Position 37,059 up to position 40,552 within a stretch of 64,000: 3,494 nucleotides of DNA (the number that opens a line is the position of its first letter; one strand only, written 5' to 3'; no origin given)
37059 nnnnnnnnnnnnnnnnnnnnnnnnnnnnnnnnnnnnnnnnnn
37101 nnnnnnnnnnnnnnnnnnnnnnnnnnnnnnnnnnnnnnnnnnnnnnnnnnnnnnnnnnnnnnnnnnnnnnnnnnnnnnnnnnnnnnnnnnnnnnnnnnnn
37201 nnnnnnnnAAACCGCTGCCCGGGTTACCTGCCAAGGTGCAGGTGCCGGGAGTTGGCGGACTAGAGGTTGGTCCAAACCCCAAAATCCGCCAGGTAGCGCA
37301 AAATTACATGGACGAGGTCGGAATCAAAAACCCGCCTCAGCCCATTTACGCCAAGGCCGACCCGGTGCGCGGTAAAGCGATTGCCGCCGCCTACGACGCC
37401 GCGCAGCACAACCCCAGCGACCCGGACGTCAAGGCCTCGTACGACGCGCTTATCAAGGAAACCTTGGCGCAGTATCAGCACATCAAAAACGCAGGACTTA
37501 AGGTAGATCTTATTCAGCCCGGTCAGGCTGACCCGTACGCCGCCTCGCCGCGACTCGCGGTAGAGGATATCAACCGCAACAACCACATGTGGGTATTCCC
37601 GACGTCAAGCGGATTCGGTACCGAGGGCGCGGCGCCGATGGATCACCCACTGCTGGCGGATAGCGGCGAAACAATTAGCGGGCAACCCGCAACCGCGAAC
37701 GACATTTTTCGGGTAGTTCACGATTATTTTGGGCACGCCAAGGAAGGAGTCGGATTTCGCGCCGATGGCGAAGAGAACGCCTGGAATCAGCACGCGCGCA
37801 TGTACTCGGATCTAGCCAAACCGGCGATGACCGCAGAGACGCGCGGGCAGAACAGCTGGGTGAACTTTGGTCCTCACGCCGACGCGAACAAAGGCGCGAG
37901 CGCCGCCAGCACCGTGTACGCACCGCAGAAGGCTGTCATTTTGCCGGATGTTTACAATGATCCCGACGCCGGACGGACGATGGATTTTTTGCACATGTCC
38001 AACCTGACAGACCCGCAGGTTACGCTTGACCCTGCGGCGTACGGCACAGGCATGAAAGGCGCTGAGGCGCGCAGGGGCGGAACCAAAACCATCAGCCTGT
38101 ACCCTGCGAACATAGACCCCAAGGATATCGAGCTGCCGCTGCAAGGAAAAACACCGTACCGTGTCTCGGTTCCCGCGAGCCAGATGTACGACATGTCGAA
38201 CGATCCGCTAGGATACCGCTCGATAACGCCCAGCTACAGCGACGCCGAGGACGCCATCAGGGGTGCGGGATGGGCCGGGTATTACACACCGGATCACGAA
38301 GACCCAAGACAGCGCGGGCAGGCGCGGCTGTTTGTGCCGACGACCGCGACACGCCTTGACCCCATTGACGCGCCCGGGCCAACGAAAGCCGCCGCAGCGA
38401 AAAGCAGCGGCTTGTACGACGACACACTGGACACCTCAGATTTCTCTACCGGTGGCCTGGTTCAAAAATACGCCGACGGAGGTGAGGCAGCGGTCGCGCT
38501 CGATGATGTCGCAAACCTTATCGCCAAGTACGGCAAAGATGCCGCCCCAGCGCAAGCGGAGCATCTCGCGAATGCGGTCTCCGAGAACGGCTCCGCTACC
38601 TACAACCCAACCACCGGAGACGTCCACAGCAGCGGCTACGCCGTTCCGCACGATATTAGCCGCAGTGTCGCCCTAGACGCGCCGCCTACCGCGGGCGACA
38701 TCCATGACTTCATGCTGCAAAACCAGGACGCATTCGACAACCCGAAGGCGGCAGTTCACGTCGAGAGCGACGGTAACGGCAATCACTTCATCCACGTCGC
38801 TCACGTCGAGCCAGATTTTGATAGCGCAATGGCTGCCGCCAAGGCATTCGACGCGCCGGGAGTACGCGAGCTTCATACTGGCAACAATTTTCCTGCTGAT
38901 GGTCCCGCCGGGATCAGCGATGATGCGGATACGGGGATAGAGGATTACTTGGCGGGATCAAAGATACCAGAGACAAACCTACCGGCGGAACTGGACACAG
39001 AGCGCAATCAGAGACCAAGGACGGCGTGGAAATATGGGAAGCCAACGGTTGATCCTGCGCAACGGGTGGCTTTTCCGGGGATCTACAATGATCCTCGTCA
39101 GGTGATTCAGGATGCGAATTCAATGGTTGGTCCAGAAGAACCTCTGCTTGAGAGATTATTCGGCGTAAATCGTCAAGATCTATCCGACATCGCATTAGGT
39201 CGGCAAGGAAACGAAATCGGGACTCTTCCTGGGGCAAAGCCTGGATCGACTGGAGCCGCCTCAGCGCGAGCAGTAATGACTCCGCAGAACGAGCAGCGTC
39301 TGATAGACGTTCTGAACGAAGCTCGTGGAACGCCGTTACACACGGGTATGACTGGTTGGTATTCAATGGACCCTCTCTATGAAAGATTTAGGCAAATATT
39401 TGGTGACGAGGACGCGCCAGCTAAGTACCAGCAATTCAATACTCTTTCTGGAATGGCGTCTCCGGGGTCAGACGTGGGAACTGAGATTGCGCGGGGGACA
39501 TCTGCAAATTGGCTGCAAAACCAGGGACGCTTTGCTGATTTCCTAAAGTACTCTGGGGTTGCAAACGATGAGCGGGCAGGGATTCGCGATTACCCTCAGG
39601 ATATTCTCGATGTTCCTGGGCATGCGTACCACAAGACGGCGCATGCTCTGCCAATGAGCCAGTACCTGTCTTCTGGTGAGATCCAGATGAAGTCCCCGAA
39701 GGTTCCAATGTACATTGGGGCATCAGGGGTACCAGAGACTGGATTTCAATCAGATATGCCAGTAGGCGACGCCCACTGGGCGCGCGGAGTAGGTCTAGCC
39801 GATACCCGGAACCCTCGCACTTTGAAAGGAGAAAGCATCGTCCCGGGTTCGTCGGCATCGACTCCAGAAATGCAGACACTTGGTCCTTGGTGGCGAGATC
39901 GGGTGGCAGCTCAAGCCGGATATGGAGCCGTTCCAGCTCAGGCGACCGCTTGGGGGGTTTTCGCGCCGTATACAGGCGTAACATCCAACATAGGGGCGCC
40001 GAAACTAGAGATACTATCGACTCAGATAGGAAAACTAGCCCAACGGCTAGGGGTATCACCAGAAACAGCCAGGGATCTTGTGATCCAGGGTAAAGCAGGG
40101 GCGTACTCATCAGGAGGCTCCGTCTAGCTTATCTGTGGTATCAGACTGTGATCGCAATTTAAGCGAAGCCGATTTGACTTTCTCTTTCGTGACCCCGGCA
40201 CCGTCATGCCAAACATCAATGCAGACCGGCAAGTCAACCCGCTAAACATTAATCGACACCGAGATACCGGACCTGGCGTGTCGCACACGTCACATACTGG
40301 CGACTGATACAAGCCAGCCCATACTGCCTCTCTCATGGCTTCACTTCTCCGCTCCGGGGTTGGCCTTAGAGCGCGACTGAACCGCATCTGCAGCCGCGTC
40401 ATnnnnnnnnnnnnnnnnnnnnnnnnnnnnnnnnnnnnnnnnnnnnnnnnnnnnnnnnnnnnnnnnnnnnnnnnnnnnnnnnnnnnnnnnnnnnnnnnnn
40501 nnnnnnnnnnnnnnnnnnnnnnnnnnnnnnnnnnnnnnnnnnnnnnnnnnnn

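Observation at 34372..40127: Enzymatic cargo block at the end of the virion/ejection-protein module: SPFH protein, HTH–metallophosphoesterase, giant GNAT-containing protein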

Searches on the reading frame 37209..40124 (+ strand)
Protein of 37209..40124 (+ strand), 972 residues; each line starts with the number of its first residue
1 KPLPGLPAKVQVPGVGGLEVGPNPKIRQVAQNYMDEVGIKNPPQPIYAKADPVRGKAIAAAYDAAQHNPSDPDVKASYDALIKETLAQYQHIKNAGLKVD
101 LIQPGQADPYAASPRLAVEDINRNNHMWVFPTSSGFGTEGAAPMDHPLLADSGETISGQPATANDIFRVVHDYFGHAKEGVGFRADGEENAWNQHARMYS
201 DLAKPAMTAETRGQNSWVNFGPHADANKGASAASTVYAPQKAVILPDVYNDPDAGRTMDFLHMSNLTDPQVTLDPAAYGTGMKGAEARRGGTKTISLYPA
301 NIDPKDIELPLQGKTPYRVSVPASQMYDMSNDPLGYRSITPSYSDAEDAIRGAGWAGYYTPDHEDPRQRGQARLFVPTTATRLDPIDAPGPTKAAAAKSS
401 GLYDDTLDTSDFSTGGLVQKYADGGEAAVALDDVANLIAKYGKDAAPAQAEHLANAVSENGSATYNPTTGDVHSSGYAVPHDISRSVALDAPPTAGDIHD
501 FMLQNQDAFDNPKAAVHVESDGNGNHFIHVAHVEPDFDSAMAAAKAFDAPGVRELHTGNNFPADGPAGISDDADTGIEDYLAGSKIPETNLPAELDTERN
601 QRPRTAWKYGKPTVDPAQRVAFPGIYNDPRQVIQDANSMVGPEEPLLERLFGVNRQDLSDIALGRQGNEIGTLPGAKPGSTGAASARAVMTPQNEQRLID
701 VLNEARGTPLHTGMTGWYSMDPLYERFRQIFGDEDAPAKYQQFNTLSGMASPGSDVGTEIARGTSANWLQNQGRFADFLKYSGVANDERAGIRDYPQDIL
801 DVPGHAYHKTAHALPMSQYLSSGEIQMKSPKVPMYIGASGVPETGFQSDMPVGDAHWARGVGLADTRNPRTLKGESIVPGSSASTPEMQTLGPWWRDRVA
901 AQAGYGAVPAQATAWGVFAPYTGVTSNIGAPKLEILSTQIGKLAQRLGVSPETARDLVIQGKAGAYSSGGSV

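Call 60: predict_structure(alignment_id=A3)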
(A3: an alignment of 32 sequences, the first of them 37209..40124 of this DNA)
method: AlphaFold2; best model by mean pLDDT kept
length: 972 residues; sequences in the alignment: 32
mean_pLDDT: 71.1   pTM: 0.41
mean pLDDT of the five models: 71.1, 70.7, 67.9, 66.1, 65.5
residues with pLDDT >= 90: 246; 70-90: 320; 50-70: 179; < 50: 227
segments of 3 or more residues with pLDDT < 50: 283-294, 387-445, 565-627, 665-671, 744-754, 805-812, 822-849, 866-884, 921-929, 965-972
pLDDT, mean of each block of 10 residues (from residue 1): 82 86 95 95 82 91 96 98 98 98 88 89 94 65 83 95 96 96 92 95 96 96 90 85 92 70 85 73 43 63 80 86 85 86 84 87 75 89 63 34 35 39 38 43 57 92 91 91 81 90 88 92 86 93 87 89 52 38 39 37 37 39 42 60 75 71 47 55 69 79 76 64 60 64 47 48 59 70 65 73 44 53 39 43 45 63 53 43 56 81 76 70 43 66 74 71 47 35
secondary structure, 60 per line:
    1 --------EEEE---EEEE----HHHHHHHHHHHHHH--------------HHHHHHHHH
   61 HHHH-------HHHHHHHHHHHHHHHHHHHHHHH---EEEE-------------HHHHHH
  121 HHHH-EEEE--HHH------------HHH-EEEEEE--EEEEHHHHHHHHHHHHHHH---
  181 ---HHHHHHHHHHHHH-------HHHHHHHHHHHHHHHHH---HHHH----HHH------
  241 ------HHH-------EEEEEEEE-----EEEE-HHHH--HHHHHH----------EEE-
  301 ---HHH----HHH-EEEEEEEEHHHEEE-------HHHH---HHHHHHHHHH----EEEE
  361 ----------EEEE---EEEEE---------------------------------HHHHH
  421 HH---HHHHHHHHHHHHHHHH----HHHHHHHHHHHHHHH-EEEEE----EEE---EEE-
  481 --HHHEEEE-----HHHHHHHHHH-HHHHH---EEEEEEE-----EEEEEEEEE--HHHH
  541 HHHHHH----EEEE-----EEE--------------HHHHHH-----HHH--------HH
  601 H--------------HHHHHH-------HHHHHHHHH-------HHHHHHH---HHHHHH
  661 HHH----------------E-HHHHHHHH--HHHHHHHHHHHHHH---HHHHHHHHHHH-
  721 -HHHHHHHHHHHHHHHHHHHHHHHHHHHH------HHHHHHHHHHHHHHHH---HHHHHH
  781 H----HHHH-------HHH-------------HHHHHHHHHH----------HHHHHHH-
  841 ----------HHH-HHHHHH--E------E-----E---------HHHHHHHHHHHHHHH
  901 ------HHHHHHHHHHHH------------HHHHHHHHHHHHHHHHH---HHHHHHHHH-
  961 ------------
elements in order (helices of 4 or more, strands of 3 or more residues): E9-12 E16-19 H24-37 H52-64 H72-94 E98-101 H115-124 E126-129 E151-156 E159-162 H163-177 H184-196 H204-220 H224-227 E257-264 E270-273 H275-278 H281-286 E297-299 E315-322 E326-328 H336-339 H343-352 E357-360 E371-374 E378-382 H416-422 H426-441 H446-460 E462-466 E471-473 E477-479 E486-489 H495-504 H506-510 E514-520 E526-534 H537-546 E551-554 E560-562 H577-582 H616-621 H629-637 H645-651 H655-663 H682-689 H692-705 H709-719 H722-749 H756-771 H775-781 H786-789 H813-822 H833-839 H855-860 H886-900 H907-918 H931-947 H951-959

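Call 62: fold_search(model_id=the predicted structure, library=pdb)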
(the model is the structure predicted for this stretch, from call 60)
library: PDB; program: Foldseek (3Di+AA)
matches with E <= 10: 127; with E <= 0.001: 0
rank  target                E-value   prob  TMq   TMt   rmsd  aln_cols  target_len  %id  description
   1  7dj1_A                5.5e-01  0.07  0.08  0.13  25.2       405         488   12  Crystal structure of the G26C mutant of LeuT (released 2021-04-07)
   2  7dj1_B                6.3e-01  0.04  0.06  0.10  24.0       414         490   14  Crystal structure of the G26C mutant of LeuT (released 2021-04-07)
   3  3gwv                  7.5e-01  0.07  0.08  0.13  24.9       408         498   12  Leucine transporter LeuT in complex with R-fluoxetine (released 2009-05-12)
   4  3usp                  7.5e-01  0.06  0.08  0.13  24.2       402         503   12  Crystal structure of LeuT in heptyl-beta-D-Selenoglucoside (released 2012-01-11)
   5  4mmb                  7.8e-01  0.05  0.08  0.12  24.9       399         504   12  Crystal structure of LeuBAT (delta6 mutant) in complex with sertraline (released 2013-10-16)
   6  2q72                  8.2e-01  0.06  0.08  0.13  24.6       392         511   14  Crystal Structure Analysis of LeuT complexed with L-leucine, sodium, and imipramine (released 2007-08-21)
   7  7dix_B                1.1e+00  0.05  0.08  0.13  24.7       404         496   12  Crystal structure of LeuT in lipidic cubic phase at pH 5 (released 2021-04-07)
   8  2qb4                  1.1e+00  0.05  0.08  0.13  24.7       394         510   14  Crystal Structure Analysis of LeuT complexed with L-leucine, sodium and desipramine (released 2007-08-21)
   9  3gjc_A                1.2e+00  0.05  0.08  0.13  26.2       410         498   13  Crystal Structure of the E290S mutant of LeuT with bound OG (released 2009-04-28)
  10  7djc                  1.2e+00  0.03  0.06  0.10  24.2       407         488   15  Crystal structure of the G26C/Q250A mutant of LeuT (released 2021-04-07)
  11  3mpn                  1.3e+00  0.05  0.08  0.13  25.0       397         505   13  F177R1 mutant of LeuT (released 2010-12-01)
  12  2a65                  1.3e+00  0.06  0.08  0.13  24.5       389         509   14  Crystal structure of LEUTAA, a bacterial homolog of Na+/Cl--dependent neurotransmitter transporters (released 2005-08-02)
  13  4mm9                  1.4e+00  0.02  0.06  0.09  23.5       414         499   14  Crystal structure of LeuBAT (delta13 mutant) in complex with fluvoxamine (released 2013-10-16)
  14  7dii_B                1.5e+00  0.04  0.08  0.13  24.9       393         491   12  Crystal structure of LeuT in lipidic cubic phase at pH 7 (released 2021-04-07)
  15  2q6h                  1.6e+00  0.03  0.06  0.09  23.4       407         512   14  Crystal Structure Analysis of LeuT complexed with L-leucine, sodium, and clomipramine (released 2007-08-21)
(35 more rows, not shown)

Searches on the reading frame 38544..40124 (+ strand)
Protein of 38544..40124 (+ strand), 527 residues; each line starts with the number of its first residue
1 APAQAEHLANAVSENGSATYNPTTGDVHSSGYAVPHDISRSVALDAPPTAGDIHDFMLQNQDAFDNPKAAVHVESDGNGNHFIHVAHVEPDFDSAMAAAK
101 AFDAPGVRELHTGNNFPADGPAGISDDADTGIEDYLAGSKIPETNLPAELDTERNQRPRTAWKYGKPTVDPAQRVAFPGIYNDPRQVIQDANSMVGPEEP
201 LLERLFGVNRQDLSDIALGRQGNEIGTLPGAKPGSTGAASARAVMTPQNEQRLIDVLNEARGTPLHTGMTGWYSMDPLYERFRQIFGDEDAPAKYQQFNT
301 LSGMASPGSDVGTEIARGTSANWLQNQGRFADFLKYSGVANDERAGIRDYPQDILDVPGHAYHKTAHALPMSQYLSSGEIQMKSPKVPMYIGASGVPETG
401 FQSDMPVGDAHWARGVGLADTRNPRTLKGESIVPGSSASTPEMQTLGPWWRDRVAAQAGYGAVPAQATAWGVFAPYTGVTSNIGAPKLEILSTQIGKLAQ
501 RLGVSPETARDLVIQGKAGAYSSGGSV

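Call 92: search_protein_representatives(protein=window:38544-40124:+)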
Query: 527 residues. Proteins with E-value up to 0.001 (for the whole library): 511; up to 1e-10: 455; up to 1e-30: 383. The best 150 are listed.
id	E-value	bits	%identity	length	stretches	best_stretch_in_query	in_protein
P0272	2.6e-248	841.3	74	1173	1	5-522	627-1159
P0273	3.6e-222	755.1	61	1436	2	4-527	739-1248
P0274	3.5e-220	748.5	78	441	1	96-524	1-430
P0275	1.1e-216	737.0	60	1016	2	4-527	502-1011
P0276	3.3e-192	656.2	59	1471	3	146-526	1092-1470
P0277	6.6e-176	602.4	53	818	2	4-521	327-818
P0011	1.2e-167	575.1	52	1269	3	145-527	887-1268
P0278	9.6e-151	519.4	63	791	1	136-521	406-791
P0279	5.9e-142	490.4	47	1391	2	3-517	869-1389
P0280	2.1e-132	458.8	45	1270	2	3-517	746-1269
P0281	7.3e-126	437.3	57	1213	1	156-521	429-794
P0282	1.1e-125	436.7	56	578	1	155-522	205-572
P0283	1.2e-124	433.3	56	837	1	158-523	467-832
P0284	3.5e-123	428.4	58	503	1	166-520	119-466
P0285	1.7e-122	426.2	54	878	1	145-526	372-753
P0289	9.9e-122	423.6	56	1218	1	165-526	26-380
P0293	6.2e-120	417.7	57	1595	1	166-523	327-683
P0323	4.5e-109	381.8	53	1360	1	167-522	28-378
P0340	7.6e-105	367.9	52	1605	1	158-520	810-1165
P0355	1.2e-99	350.8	43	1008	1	4-516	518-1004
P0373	1.8e-97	343.6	49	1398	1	156-518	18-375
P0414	8.7e-90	318.2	47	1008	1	168-522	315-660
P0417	1.1e-89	317.9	47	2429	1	161-520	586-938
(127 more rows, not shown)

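Call 93: search_protein_families(library=pfam, proteins=[P0289, P0293, P0323, P0373, P0417, P0340], max_evalue=0.001)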
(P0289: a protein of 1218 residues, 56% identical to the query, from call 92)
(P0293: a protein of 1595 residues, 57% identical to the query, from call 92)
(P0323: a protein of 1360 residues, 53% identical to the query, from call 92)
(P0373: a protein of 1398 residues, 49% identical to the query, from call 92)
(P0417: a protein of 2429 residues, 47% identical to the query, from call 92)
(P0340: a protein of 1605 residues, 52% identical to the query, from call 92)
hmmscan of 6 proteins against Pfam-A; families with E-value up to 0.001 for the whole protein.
P0289 (1218 aa): 0 families

P0293 (1595 aa): 1 family
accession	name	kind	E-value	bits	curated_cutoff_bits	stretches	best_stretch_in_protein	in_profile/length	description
PF18760.7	ART-PolyVal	-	1e-18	68.9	31.2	1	118-240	8-139/140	ADP-Ribosyltransferase in polyvalent proteins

P0323 (1360 aa): 0 families

P0373 (1398 aa): 1 family
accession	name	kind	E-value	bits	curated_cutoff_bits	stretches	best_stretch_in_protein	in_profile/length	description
PF18760.7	ART-PolyVal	-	4.6e-10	40.8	31.2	1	1095-1220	7-133/140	ADP-Ribosyltransferase in polyvalent proteins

P0417 (2429 aa): 1 family
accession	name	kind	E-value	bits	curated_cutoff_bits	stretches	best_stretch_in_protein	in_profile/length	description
PF18760.7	ART-PolyVal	-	4.2e-08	34.5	31.2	1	974-1136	5-127/140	ADP-Ribosyltransferase in polyvalent proteins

P0340 (1605 aa): 0 families

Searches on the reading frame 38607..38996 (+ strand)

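Call 20: search_protein_families(library=pfam, proteins=[window:38607-38996:+], max_evalue=10)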
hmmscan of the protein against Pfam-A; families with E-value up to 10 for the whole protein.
window:38607-38996:+ (130 aa): 2 families
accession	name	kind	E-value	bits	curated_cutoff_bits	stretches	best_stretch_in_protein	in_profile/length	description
PF00903.31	Glyoxalase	-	0.09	13.6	20.6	1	10-91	40-101/121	Glyoxalase/Bleomycin resistance protein/Dioxygenase superfamily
PF01139.22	RtcB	-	0.11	12.1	27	1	15-81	110-176/426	tRNA-splicing ligase RtcB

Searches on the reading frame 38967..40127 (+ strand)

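Call 20: search_protein_families(library=pfam, proteins=[window:38967-40127:+], max_evalue=10)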
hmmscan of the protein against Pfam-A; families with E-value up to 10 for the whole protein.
window:38967-40127:+ (386 aa): 4 families
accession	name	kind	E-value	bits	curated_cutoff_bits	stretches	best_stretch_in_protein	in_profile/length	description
PF00148.24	Oxidored_nitro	-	0.059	12.7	28.6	1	94-155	190-253/399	Nitrogenase component 1 type Oxidoreductase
PF08220.18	HTH_DeoR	-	0.13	12.5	21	1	353-371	16-35/57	DeoR-like helix-turn-helix domain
PF12728.13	HTH_17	-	0.16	12.7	27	1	357-384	7-34/51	Helix-turn-helix domain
PF00376.29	MerR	-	0.22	11.8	28.2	1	354-369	2-17/38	MerR family regulatory protein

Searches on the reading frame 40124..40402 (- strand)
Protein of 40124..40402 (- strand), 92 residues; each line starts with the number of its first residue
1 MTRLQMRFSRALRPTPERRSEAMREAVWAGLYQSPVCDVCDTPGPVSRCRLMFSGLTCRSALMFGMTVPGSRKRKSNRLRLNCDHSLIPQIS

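Call 54: search_protein_families(library=phrogs, proteins=[window:40124-40402:-], max_evalue=0.001)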
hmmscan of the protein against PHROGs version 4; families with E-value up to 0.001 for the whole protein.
window:40124-40402:- (92 aa): 0 families
